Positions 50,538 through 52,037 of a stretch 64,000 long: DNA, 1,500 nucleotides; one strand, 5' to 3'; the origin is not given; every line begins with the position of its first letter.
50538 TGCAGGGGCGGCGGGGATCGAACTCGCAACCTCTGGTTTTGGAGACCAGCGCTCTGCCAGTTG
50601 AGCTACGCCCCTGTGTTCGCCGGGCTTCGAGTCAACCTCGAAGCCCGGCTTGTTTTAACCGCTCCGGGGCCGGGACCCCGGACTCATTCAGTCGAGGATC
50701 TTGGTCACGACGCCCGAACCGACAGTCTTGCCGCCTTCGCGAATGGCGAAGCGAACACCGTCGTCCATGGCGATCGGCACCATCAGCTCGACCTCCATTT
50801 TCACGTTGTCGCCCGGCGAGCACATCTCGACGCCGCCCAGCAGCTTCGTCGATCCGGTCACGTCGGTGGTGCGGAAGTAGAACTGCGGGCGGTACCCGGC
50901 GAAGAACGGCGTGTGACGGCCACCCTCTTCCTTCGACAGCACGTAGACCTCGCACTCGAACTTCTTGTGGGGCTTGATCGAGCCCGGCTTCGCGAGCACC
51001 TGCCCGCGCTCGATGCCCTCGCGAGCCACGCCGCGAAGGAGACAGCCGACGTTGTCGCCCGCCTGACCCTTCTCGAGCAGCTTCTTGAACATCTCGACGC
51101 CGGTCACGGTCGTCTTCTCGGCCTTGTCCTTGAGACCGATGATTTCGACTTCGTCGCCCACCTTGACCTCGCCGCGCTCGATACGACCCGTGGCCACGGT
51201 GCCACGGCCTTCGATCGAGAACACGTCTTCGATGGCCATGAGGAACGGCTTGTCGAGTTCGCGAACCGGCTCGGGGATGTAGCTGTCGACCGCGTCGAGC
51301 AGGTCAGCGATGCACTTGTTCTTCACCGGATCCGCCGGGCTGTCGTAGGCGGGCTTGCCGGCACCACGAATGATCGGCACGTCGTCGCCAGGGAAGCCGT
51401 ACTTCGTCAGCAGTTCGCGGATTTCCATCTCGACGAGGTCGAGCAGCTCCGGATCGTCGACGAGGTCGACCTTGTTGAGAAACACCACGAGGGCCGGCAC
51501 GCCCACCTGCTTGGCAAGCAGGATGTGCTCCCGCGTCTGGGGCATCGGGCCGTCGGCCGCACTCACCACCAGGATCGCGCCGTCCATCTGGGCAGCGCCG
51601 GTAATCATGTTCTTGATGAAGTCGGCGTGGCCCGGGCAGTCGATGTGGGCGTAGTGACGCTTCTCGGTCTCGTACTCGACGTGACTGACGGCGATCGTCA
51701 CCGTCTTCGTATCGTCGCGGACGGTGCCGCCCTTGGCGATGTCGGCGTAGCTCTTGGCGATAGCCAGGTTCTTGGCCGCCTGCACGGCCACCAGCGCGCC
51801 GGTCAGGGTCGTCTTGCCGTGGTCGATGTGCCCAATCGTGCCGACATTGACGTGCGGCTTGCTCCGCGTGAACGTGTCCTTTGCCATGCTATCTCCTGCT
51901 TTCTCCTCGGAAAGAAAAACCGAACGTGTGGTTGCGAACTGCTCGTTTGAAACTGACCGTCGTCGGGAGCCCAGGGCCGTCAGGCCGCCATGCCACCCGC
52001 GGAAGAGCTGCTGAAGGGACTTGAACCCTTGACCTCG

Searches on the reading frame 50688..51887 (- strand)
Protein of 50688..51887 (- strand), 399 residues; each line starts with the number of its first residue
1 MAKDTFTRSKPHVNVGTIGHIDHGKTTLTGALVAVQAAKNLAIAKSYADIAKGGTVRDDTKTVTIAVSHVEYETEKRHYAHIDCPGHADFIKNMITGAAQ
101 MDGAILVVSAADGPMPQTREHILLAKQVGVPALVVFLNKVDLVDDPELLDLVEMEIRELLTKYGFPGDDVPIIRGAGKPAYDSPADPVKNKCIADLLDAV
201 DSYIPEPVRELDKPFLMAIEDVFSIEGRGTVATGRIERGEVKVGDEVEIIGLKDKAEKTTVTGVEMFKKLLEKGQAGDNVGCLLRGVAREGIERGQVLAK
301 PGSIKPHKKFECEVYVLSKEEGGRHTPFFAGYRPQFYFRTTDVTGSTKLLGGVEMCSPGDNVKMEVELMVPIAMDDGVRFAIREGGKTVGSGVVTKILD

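Call 23: search_protein_families(library=pfam, proteins=[window:50688-51887:-], max_evalue=0.01)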
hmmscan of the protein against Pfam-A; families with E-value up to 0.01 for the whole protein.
window:50688-51887:- (399 aa): 5 families
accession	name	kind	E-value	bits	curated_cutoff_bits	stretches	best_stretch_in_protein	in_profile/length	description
PF00009.33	GTP_EFTU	-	2.4e-56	190.8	26.5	1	10-205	1-187/188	Elongation factor Tu GTP binding domain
PF03143.23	GTP_EFTU_D3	-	2e-38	131.4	27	1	303-397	1-105/106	Elongation factor Tu C-terminal domain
PF03144.31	GTP_EFTU_D2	-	1.4e-19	70.7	30.3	1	229-299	1-73/73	Elongation factor Tu domain 2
PF01926.29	MMR_HSR1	-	0.0026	18.3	21.9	0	15-135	2-110/113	50S ribosome-binding GTPase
PF02492.25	cobW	-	0.0053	16.8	20.7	0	92-160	106-173/180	CobW/HypB/UreG, nucleotide-binding domain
